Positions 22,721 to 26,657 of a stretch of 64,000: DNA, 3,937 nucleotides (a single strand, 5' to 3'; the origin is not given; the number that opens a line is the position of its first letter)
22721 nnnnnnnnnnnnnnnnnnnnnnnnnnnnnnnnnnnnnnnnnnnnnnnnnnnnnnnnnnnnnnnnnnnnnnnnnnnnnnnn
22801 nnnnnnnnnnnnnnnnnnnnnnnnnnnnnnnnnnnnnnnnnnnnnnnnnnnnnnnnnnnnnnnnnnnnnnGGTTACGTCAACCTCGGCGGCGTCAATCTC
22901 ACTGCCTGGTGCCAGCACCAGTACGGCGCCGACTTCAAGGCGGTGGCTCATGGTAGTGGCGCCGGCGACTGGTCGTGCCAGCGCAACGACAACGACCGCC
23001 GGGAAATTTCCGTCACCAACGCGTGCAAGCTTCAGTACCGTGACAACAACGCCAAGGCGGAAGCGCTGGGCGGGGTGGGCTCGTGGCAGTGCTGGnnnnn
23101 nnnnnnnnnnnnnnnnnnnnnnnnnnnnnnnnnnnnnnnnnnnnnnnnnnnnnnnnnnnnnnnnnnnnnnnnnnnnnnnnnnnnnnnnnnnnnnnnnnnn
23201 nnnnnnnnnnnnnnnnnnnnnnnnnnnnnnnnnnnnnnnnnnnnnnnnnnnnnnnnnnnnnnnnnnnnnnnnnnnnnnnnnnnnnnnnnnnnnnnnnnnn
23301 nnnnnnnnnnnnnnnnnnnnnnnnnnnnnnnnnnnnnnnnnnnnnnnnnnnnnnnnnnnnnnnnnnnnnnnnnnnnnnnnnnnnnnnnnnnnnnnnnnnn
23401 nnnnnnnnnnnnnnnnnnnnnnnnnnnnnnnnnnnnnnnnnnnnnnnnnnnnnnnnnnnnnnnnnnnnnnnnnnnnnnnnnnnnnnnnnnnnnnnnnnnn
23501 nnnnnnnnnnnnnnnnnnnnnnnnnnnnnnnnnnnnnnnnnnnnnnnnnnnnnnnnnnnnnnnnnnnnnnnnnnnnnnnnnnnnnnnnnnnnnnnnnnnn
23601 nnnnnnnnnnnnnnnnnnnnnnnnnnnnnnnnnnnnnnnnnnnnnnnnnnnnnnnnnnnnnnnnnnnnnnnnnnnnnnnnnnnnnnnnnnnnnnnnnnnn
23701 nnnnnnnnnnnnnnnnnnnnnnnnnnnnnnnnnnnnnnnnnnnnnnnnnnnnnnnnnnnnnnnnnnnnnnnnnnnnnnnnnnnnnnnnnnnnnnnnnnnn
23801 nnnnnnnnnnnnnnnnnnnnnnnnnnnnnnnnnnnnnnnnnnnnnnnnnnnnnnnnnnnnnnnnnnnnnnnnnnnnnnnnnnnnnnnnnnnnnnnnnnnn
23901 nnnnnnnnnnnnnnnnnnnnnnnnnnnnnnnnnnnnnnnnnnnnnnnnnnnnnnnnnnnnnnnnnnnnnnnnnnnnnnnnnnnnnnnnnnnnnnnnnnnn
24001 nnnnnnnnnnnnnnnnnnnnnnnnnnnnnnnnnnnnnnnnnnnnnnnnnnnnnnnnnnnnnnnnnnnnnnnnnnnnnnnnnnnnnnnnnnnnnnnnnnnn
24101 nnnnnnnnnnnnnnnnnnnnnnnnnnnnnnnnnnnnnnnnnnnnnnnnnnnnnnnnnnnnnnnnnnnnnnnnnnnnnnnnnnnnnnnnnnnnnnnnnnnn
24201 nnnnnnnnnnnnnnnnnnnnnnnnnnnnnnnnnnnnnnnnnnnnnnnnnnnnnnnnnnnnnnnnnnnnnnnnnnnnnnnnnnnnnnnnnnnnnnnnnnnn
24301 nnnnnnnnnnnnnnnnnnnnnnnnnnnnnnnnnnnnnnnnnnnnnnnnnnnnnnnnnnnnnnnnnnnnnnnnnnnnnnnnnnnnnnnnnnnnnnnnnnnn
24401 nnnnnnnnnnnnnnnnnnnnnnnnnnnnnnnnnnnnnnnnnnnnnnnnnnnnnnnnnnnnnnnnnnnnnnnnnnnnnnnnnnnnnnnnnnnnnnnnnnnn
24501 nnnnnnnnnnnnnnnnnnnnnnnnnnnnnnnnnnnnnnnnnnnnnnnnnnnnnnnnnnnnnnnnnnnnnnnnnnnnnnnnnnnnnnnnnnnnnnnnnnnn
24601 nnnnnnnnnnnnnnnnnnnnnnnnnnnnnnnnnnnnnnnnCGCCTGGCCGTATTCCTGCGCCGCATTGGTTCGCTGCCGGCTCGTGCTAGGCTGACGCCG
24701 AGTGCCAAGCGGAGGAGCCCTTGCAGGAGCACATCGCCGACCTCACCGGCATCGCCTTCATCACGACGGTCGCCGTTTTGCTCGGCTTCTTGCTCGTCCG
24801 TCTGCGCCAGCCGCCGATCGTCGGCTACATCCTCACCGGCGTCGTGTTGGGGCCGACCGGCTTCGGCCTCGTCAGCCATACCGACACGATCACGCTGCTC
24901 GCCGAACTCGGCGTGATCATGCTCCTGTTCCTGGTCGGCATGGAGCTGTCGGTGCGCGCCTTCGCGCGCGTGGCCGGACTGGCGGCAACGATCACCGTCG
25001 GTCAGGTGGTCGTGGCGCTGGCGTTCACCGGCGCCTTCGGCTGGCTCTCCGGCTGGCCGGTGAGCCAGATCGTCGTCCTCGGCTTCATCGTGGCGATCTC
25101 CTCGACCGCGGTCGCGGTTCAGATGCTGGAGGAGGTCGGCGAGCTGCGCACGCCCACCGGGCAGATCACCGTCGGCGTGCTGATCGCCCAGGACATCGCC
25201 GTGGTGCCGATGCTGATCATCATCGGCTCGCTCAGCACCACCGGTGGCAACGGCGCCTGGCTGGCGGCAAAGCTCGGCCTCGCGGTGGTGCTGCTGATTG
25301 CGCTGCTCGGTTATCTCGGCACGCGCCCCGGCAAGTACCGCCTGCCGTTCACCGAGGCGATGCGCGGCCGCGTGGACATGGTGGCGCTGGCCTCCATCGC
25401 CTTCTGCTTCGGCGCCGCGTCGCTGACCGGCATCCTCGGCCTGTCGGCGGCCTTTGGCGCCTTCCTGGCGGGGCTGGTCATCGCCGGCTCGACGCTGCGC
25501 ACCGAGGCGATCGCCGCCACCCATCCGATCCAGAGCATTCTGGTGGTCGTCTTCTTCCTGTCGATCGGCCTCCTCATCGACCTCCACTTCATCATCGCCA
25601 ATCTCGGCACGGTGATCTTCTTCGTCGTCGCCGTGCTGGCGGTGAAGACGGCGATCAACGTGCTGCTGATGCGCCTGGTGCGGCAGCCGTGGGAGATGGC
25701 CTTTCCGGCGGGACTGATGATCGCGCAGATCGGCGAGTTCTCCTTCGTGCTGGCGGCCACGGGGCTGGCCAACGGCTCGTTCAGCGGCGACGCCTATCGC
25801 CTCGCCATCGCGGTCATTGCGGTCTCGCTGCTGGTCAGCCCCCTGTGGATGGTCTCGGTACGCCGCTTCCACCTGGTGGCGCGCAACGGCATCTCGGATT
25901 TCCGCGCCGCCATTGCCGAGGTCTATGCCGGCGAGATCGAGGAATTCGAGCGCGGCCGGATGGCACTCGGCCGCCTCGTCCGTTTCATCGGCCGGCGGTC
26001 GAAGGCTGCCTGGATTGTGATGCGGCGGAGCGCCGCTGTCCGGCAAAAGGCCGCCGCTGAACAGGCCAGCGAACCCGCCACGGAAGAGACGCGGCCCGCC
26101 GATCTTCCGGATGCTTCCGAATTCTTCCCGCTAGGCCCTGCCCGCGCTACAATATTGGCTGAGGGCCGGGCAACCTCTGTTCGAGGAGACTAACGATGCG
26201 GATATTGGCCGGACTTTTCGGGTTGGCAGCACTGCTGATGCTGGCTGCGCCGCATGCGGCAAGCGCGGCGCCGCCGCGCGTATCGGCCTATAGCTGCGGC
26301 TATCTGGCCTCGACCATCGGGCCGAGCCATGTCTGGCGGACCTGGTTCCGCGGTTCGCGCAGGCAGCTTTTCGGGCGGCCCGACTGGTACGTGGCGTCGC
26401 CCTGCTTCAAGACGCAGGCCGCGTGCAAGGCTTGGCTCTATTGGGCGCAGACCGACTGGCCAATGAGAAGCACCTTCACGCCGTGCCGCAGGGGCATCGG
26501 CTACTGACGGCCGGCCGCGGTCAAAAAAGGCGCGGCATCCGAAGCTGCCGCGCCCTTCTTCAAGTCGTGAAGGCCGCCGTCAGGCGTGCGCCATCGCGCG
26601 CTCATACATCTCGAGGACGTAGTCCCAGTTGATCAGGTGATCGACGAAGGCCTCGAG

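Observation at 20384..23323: A cluster of small cysteine-containing proteins, mostly secreted, with no recognisable family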

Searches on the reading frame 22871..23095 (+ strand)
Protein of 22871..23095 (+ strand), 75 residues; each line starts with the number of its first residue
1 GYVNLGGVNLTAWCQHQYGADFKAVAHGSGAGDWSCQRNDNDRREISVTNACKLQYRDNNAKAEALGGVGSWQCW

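Call 56: search_solved_structures(query=A2, max_evalue=10)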
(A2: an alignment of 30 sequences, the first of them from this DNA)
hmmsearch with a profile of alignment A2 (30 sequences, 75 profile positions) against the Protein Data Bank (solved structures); distinct sequences matched with E-value up to 10: 2.
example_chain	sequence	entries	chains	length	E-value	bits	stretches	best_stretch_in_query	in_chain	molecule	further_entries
8k1w_A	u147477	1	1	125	1.7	12.1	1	19-38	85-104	PLA2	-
3ejh_A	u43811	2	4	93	8.9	9.8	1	10-35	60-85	Fibronectin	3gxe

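Call 60: predict_structure(alignment_id=A2)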
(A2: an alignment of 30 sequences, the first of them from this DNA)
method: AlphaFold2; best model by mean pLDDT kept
length: 75 residues; sequences in the alignment: 30
mean_pLDDT: 92.2   pTM: 0.78
mean pLDDT of the five models: 92.2, 91.5, 91.2, 90.3, 90.0
residues with pLDDT >= 90: 61; 70-90: 13; 50-70: 1; < 50: 0
segments of 3 or more residues with pLDDT < 50: none
pLDDT, mean of each block of 10 residues (from residue 1): 88 96 93 91 93 94 90 93
secondary structure, 60 per line:
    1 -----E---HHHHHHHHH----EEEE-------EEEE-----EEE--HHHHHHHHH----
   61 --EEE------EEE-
elements in order: H10-18 E23-26 E34-37 E43-45 H48-56 E63-65 E72-74

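Call 62: fold_search(model_id=the predicted structure, library=pdb)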
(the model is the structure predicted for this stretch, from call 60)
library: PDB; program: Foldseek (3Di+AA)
matches with E <= 10: 21; with E <= 0.001: 0
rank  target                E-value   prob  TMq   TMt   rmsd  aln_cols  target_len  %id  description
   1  8ryg_A                1.0e+00  0.07  0.23  0.10   9.6        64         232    8  VioH in complex with SAH from Cystobacter Violaceus (released 2025-01-01)
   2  2rjq_A                2.6e+00  0.23  0.31  0.09   2.5        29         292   14  Crystal structure of ADAMTS5 with inhibitor bound (released 2007-12-11)
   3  1bdy_A                3.3e+00  0.03  0.19  0.13   8.2        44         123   11  C2 DOMAIN FROM PROTEIN KINASE C DELTA (released 1998-10-14)
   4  1sxm_MODEL_1_A        3.5e+00  0.09  0.29  0.48   8.2        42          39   19  SCORPION TOXIN (NOXIUSTOXIN) WITH HIGH AFFINITY FOR VOLTAGE DEPENDENT POTASSIUM CHANNEL AND LOW AFFINITY FOR C (released 1996-01-29)
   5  8rye_A                5.8e+00  0.02  0.22  0.10   7.5        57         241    4  AzeJ in complex with MTA and AZE from Pseudomonas aeruginosa (P2(1)2(1)2) (released 2025-01-01)
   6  1yrk_A                6.2e+00  0.02  0.20  0.13   8.2        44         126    9  The C2 Domain of PKC<delta> is a new Phospho-Tyrosine Binding Domain (released 2005-07-26)
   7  6k4y_M                6.2e+00  0.02  0.20  0.10   8.8        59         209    8  CryoEM structure of sigma appropriation complex (released 2019-08-07)
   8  4oqd_B                6.2e+00  0.01  0.21  0.10  12.2        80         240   10  Crystal structure of the tylM1 N,N-dimethyltransferase in complex with SAH and TDP-Qui3NMe2 (released 2014-02-26)
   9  8ryd_B                6.5e+00  0.02  0.23  0.11   9.5        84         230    5  AzeJ in complex with SAH from Pseudomonas aeruginosa (released 2025-01-01)
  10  2wm1                  7.0e+00  0.03  0.27  0.08   7.4        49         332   12  The crystal structure of human alpha-amino-beta-carboxymuconate- epsilon-semialdehyde decarboxylase in complex with 1,3- (released 2009-11-03)
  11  6w1s_L                7.0e+00  0.03  0.24  0.06   6.1        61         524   11  Atomic model of the mammalian Mediator complex (released 2021-03-10)
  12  3pfg                  7.0e+00  0.02  0.25  0.10  11.5        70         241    7  X-Ray crystal structure the N,N-dimethyltransferase TylM1 from Streptomyces fradiae in complex with SAM and dTDP-phenol (released 2010-12-15)
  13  1ynm                  7.4e+00  0.02  0.27  0.12   6.5        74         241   12  Crystal structure of restriction endonuclease HinP1I (released 2005-05-03)
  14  1cn2_MODEL_1_A        7.9e+00  0.04  0.29  0.32   6.8        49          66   18  SOLUTION STRUCTURE OF TOXIN 2 FROM CENTRUROIDES NOXIUS HOFFMANN, A BETA SCORPION NEUROTOXIN ACTING ON SODIUM C (released 1999-01-13)
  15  3tz3_A                7.9e+00  0.01  0.18  0.04   8.3        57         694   12  Crystal Structure of the humanized carboxyltransferase domain of yeast Acetyl-coA caroxylase in complex with compound  (released 2011-10-19)
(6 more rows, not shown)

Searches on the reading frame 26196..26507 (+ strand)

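Call 5: search_protein_families(library=pfam, max_evalue=1, proteins=[window:26196-26507:+])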
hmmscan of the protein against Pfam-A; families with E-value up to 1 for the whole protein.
window:26196-26507:+ (103 aa): 0 families

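Call 6: search_protein_families(library=ncbifam, max_evalue=1, proteins=[window:26196-26507:+])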
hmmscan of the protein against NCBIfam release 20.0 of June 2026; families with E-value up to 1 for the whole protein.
window:26196-26507:+ (103 aa): 1 family
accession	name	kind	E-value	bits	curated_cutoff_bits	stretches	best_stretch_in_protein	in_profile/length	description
NF038009.1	TatB_1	subfamily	0.24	11.7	100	1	7-42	30-65/70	twin-arginine translocation system-associated protein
